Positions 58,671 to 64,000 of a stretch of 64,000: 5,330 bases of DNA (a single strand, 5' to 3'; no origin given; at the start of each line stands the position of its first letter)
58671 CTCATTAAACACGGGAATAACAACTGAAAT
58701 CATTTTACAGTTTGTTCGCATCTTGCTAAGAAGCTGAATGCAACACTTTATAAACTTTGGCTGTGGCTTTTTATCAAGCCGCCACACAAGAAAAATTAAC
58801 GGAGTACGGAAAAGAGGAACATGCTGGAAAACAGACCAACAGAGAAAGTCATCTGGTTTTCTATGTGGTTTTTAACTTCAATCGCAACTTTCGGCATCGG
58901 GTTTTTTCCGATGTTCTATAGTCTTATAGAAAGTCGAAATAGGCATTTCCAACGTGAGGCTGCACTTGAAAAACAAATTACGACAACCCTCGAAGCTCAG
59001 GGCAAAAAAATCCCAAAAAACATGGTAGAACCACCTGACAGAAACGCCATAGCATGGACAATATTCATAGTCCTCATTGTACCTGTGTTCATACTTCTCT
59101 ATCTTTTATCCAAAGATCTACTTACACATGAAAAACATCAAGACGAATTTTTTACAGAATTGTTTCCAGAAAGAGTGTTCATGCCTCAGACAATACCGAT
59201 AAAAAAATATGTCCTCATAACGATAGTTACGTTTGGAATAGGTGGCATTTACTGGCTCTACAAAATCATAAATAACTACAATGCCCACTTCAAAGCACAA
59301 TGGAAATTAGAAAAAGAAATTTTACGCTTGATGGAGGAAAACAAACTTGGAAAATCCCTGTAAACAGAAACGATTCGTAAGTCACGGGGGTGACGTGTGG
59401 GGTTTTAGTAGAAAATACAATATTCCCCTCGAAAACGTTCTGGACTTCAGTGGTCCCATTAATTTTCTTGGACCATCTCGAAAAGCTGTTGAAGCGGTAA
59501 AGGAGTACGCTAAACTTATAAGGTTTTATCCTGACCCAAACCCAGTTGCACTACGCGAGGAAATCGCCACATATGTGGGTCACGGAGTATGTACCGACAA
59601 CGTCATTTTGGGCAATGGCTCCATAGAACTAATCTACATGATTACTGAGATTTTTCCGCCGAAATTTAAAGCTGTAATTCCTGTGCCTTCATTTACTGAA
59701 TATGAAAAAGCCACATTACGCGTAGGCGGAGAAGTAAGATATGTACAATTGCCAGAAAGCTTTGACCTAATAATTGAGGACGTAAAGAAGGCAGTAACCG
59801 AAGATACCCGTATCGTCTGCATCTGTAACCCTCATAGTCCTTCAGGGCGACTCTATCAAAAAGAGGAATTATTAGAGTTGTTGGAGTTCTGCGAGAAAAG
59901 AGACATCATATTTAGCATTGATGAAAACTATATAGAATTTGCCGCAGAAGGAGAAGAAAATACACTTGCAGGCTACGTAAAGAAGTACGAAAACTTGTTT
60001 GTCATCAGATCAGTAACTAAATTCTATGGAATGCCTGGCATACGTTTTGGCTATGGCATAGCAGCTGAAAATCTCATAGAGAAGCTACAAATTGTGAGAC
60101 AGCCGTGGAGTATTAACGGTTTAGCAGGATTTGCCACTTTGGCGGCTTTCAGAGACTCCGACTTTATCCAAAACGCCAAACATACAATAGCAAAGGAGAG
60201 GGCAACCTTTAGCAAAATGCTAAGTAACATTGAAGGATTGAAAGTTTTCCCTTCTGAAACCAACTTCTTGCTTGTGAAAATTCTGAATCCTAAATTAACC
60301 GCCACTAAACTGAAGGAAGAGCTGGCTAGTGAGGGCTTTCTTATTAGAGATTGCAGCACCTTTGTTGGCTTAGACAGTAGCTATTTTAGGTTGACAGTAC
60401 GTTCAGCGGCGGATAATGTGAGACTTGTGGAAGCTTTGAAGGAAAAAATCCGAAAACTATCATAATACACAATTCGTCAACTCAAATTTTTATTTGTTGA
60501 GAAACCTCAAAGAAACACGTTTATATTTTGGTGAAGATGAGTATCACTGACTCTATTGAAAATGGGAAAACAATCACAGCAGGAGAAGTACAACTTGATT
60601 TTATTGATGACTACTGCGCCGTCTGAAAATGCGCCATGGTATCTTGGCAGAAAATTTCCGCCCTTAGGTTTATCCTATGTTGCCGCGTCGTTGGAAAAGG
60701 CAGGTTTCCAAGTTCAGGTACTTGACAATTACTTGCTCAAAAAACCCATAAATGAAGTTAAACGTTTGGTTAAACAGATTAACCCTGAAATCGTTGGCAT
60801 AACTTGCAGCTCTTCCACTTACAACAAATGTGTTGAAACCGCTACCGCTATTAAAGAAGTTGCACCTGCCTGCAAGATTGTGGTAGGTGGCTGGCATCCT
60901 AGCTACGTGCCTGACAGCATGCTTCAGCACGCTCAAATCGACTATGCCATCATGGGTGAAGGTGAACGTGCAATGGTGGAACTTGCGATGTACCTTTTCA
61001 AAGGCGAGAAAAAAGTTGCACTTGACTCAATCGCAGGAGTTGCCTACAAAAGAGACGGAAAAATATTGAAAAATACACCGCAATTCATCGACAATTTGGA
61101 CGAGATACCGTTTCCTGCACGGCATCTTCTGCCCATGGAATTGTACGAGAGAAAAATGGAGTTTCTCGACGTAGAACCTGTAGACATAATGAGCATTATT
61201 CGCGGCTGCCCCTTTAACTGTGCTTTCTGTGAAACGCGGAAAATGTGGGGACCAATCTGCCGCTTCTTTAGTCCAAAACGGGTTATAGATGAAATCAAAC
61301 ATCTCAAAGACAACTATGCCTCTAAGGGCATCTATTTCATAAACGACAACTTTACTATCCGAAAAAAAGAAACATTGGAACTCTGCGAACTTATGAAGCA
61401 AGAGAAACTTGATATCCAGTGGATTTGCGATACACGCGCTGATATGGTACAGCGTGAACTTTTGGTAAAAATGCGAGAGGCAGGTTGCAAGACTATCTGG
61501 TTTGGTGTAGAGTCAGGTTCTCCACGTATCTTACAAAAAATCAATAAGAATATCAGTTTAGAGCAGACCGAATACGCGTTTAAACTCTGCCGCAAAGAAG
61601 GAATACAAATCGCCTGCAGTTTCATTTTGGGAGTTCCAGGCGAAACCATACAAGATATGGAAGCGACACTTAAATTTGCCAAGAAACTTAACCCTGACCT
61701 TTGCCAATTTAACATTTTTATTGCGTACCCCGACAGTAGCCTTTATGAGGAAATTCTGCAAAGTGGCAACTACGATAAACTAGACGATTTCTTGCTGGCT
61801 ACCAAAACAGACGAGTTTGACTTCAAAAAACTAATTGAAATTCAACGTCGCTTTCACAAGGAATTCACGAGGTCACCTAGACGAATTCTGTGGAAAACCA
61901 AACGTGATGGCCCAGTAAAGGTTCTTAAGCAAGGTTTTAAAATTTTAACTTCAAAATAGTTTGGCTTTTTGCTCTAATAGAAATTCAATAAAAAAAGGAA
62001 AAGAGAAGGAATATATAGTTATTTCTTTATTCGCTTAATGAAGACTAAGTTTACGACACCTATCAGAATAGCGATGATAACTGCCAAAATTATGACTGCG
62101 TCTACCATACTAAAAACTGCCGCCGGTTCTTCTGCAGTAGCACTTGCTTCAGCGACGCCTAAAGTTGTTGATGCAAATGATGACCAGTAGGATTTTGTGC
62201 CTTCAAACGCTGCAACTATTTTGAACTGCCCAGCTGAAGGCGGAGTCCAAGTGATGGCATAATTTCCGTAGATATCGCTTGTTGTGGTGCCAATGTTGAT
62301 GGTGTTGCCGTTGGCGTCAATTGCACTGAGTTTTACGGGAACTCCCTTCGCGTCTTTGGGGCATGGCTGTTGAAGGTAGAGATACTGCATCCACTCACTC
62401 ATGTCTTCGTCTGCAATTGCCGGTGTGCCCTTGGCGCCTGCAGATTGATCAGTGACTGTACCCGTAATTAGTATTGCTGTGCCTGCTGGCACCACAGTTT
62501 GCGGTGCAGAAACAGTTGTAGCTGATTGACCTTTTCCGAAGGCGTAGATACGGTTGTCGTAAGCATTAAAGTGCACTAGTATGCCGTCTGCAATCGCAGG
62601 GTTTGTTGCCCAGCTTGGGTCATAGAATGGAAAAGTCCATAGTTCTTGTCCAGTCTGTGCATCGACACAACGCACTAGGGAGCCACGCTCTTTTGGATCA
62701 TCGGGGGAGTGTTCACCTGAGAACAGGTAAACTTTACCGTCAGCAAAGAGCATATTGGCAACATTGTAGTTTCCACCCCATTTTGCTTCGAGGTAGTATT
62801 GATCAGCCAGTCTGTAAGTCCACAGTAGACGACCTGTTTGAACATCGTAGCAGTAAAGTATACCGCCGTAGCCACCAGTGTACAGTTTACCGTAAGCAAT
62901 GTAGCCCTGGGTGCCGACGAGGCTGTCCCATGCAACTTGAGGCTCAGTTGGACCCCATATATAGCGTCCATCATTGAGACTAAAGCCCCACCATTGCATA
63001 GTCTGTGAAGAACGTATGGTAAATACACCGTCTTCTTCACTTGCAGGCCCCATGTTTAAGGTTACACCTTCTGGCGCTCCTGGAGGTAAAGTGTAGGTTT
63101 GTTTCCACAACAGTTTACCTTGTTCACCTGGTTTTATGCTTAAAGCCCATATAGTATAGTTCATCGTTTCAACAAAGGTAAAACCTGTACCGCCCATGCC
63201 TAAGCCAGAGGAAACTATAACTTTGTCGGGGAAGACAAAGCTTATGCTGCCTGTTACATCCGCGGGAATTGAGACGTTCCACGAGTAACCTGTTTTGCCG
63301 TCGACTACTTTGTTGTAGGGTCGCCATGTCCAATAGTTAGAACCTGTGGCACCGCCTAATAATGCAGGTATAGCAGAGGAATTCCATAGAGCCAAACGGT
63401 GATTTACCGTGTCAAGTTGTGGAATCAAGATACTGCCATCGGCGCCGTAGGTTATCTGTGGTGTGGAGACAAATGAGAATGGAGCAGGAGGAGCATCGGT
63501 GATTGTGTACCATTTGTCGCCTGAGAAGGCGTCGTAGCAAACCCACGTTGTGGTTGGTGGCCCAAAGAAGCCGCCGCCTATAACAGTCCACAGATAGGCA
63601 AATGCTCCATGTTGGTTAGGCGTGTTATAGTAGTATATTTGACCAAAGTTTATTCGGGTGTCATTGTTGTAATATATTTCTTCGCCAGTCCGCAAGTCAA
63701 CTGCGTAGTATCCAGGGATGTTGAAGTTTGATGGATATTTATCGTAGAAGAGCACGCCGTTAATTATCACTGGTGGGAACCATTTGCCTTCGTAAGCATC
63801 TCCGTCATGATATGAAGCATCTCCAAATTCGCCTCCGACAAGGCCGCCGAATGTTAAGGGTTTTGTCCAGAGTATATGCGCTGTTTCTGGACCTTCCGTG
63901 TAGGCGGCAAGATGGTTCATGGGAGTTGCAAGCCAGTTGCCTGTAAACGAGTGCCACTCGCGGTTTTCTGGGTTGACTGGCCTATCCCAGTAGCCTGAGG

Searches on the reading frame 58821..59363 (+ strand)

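Call 67: search_protein_families(library=pfam, proteins=[window:58821-59363:+], max_evalue=0.001)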
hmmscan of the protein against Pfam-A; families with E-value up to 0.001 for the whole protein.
window:58821-59363:+ (180 aa): 2 families
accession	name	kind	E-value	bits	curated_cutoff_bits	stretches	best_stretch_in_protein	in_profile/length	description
PF20403.5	DUF6693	-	5.1e-07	30.3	31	0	76-155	15-99/104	Family of unknown function (DUF6693)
PF14018.11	DUF4234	-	6e-07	29.9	25.3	1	127-158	3-34/70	Domain of unknown function (DUF4234)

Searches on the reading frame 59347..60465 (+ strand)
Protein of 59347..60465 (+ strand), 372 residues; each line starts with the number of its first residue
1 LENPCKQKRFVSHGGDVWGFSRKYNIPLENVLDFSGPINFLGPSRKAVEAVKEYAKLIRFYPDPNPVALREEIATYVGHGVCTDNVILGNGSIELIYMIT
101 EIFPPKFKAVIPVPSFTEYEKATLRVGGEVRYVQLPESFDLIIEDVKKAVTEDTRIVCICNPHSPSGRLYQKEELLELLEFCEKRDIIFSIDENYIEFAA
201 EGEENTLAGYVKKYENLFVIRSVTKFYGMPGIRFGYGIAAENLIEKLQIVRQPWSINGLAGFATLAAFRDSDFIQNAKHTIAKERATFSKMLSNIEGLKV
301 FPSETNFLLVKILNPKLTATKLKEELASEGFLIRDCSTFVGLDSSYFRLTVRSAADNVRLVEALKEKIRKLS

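Call 67: search_protein_families(library=pfam, proteins=[window:59347-60465:+], max_evalue=0.001)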
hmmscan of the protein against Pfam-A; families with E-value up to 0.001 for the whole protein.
window:59347-60465:+ (372 aa): 1 family
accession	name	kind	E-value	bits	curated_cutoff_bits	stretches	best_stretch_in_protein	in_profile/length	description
PF00155.27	Aminotran_1_2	-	9.4e-52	176.8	19.7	1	43-364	18-361/361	Aminotransferase class I and II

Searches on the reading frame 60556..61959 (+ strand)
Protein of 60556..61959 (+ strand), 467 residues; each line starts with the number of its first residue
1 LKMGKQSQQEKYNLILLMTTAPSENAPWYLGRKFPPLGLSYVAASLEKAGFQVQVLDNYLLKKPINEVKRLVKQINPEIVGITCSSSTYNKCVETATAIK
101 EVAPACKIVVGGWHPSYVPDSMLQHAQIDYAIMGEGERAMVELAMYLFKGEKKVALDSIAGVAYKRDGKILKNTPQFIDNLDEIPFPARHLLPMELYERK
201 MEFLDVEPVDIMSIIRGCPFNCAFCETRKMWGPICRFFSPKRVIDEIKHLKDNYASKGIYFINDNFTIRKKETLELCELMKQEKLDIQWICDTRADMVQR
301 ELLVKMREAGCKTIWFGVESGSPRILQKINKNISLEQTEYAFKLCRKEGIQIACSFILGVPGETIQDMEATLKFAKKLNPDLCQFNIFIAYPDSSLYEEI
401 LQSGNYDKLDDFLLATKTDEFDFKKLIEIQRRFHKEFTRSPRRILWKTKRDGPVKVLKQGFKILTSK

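Call 67: search_protein_families(library=pfam, proteins=[window:60556-61959:+], max_evalue=0.001)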
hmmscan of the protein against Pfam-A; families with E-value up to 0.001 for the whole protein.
window:60556-61959:+ (467 aa): 3 families
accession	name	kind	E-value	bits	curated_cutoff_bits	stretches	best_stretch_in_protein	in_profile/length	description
PF04055.27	Radical_SAM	-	3.7e-28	99.2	29.5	1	212-375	1-166/166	Radical SAM superfamily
PF02310.24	B12-binding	-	2e-24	86.2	32.1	1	33-143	11-120/121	B12 binding domain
PF08497.15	Radical_SAM_N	-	0.00055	19.7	25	0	118-167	151-200/301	Radical SAM N-terminal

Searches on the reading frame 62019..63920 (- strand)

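Call 67: search_protein_families(library=pfam, proteins=[window:62019-63920:-], max_evalue=0.001)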
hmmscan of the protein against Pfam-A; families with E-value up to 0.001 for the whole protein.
window:62019-63920:- (633 aa): 2 families
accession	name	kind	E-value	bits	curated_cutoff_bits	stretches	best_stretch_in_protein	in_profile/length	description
PF13360.13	PQQ_2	-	4.8e-13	49.7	27.6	1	224-461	24-222/233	Outer membrane protein assembly factor BamB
PF13570.13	Beta-prop_ACSF4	-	2.7e-06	27.5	133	0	346-374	64-92/329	Beta-alanine-activating enzyme, beta-propeller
